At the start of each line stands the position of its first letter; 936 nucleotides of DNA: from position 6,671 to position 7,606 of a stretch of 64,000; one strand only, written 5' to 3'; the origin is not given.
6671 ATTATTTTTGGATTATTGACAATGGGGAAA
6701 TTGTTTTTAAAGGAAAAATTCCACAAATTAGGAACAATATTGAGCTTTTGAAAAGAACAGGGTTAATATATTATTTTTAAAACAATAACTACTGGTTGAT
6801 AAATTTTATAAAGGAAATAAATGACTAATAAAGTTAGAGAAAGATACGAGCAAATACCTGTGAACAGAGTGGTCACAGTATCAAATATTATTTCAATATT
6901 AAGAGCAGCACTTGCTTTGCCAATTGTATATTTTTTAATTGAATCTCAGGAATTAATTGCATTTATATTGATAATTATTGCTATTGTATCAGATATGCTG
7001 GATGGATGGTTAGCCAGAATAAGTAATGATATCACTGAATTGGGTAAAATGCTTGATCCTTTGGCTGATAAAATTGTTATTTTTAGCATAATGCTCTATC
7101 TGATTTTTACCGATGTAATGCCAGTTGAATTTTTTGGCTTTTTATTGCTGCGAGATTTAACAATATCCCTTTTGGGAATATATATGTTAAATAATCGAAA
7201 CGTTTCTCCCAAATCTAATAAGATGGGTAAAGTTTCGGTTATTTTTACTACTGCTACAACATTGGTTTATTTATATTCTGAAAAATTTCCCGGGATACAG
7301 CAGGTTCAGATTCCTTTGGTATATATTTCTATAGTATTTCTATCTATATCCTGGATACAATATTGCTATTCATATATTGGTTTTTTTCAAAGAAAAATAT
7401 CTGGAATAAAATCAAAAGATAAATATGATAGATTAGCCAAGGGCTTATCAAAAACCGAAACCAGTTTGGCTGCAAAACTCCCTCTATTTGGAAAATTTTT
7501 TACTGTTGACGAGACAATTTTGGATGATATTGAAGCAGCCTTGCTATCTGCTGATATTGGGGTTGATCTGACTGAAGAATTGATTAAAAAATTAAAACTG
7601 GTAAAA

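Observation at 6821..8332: In-frame fusion of a PgsA-like phospholipid synthase to the SRP receptor FtsY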

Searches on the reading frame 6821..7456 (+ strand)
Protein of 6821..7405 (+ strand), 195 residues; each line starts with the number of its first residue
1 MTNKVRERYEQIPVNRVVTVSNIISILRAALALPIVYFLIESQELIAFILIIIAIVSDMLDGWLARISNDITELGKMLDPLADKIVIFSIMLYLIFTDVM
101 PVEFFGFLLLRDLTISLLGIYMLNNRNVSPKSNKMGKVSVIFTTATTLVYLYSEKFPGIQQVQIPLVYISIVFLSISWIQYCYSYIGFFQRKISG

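Call 20: find_related_loci(query=A2, collection=genome_contigs, flank=5000)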
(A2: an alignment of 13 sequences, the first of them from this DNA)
Query A2 (212 aa) in genome_contigs; peptide patterns used: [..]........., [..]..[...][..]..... (x = any residue, [..] = any of these).
599 stretches matched a pattern (row limit reached: there are more); 594 encode a relative of the query (tblastn E <= 1e-3); the best 80 are kept; 80 distinct loci.
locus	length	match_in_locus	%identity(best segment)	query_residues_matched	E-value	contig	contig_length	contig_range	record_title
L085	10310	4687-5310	50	1-212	6e-60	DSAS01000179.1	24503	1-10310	MAG TPA_asm: Candidatus Neomarinimicrobiota bacterium isolate SpSt-1154 Ga0129302_1000722, whole genome shotgun sequence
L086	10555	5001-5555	35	7-189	3e-27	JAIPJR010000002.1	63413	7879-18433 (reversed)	MAG: Candidatus Neomarinimicrobiota bacterium isolate Tobar14m-G40 Tobar14m-C272, whole genome shotgun sequence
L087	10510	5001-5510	35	15-185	8e-26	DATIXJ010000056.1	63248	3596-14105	MAG TPA_asm: Bacteroidota bacterium isolate SMAG_U15246 k141_521608, whole genome shotgun sequence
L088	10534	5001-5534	35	15-200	1e-27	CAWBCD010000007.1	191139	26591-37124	MAG: uncultured bacterium isolate MFD02923.bin.1.49 genome assembly, contig: contig_20388, whole genome shotgun sequence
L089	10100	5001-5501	34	15-181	9e-24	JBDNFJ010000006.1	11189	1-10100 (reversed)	MAG: Gracilimonas sp. isolate concoct.115.WLB k141_8917, whole genome shotgun sequence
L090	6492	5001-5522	32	2-185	4e-23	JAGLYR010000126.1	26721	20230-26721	MAG: Candidatus Eisenbacteria bacterium isolate RS_13_32 ZL320.bin.32.fa_126, whole genome shotgun sequence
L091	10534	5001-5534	35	20-191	7e-23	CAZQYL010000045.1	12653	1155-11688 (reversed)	MAG TPA_asm: uncultured Ignavibacteriales bacterium isolate SRP107338_co1_91 genome assembly, contig: NODE_5581_length_1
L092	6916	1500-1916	38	6-140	1e-22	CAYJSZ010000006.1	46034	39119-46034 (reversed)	MAG TPA_asm: uncultured Ignavibacteriaceae bacterium isolate ERP125453_co1_265 genome assembly, contig: NODE_570_length_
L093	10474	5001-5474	36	15-177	4e-22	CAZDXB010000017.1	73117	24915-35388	MAG TPA_asm: uncultured Hyphomicrobiales bacterium isolate SRP141376_co1_185 genome assembly, contig: NODE_932_length_73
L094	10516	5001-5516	34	15-186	1e-21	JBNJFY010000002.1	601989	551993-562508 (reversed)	MAG: Bacteroidota bacterium isolate Y22_60dBSe2.bin.195 NODE_2_length_601989_cov_63.112851, whole genome shotgun sequenc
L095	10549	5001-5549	32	4-190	4e-21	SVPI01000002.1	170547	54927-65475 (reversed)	MAG: Oscillospiraceae bacterium isolate SIG587 NODE_1585_length_170547_cov_3.278189, whole genome shotgun sequence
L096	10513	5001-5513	34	15-185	6e-21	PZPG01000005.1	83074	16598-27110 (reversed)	MAG: Bacteroidetes bacterium isolate Sum29DG08_bin30 NODE_40_length_83074_cov_11.4573, whole genome shotgun sequence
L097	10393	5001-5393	40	15-141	5e-21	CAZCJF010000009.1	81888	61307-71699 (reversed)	MAG TPA_asm: uncultured Ignavibacteriaceae bacterium isolate SRP290908_co1_122 genome assembly, contig: NODE_269_length_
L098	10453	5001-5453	34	17-180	4e-20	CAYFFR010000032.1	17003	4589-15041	MAG TPA_asm: uncultured Gammaproteobacteria bacterium isolate ERP001736_co2_395 genome assembly, contig: NODE_1169_lengt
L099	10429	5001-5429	34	11-151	7e-20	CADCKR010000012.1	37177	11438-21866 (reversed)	MAG: uncultured Ruminococcus sp. isolate RUG14733 genome assembly, contig: RUG14733_asm_12, whole genome shotgun sequenc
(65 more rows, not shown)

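Call 31: search_solved_structures(query=A2, max_evalue=0.001, show_alignments=2)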
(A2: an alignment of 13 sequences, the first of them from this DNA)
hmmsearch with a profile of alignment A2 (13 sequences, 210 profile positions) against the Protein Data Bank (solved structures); distinct sequences matched with E-value up to 0.001: 1.
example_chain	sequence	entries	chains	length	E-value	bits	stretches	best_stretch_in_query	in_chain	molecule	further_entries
7drj_A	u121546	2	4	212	8.9e-18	67.6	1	48-182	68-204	CDP-diacylglycerol--glycerol-3-phosphate 3-phosphatidyltransferase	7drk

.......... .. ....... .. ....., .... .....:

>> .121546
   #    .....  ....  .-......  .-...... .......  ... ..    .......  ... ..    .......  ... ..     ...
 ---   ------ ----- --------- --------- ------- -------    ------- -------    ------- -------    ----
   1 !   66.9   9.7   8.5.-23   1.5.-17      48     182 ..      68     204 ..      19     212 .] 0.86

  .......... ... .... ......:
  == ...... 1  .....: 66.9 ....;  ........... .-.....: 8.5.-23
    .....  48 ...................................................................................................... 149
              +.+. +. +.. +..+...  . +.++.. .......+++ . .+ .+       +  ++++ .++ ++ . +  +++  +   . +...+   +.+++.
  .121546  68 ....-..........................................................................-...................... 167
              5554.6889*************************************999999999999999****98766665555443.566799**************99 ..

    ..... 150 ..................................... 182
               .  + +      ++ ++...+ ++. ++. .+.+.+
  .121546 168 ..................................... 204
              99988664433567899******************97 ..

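Call 49: search_protein_families(library=ncbifam, proteins=[window:6821-7405:+], max_evalue=0.00001)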
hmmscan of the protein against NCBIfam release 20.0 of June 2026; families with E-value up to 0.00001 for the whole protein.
seq(195 aa): 9 families
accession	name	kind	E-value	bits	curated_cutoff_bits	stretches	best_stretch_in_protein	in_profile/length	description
TIGR00560.1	pgsA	equivalog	8.2e-26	91.6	109.1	1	18-185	7-176/183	CDP-diacylglycerol--glycerol-3-phosphate 3-phosphatidyltransferase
NF053678.1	ClpnSynClsA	equivalog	1.2e-21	77.7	240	1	16-153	1-139/180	cardiolipin synthase ClsA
TIGR00473.1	pssA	equivalog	2e-11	44.2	107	1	36-181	12-152/153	CDP-diacylglycerol--serine O-phosphatidyltransferase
NF008090.0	PRK10832.1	equivalog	8e-11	42.4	304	1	32-182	20-172/182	CDP-diacylglycerol--glycerol-3-phosphate 3-phosphatidyltransferase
NF040950.1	archin_ph_syn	equivalog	1.6e-10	41.1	180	1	14-116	19-124/191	archaetidylinositol phosphate synthase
NF038087.1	arch_ser_synth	exception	4.3e-09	36.3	240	1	17-181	3-169/216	archaetidylserine synthase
NF045883.1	PIPSynth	equivalog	9.2e-08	32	170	1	17-98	28-107/197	phosphatidylinositol phosphate synthase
TIGR04217.1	archae_ser_T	exception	2e-07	31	200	1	16-156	5-145/221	archaetidylserine synthase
NF038086.1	anchor_synt_A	exception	2.9e-06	27.2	200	1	19-90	8-76/222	protein sorting system archaetidylserine synthase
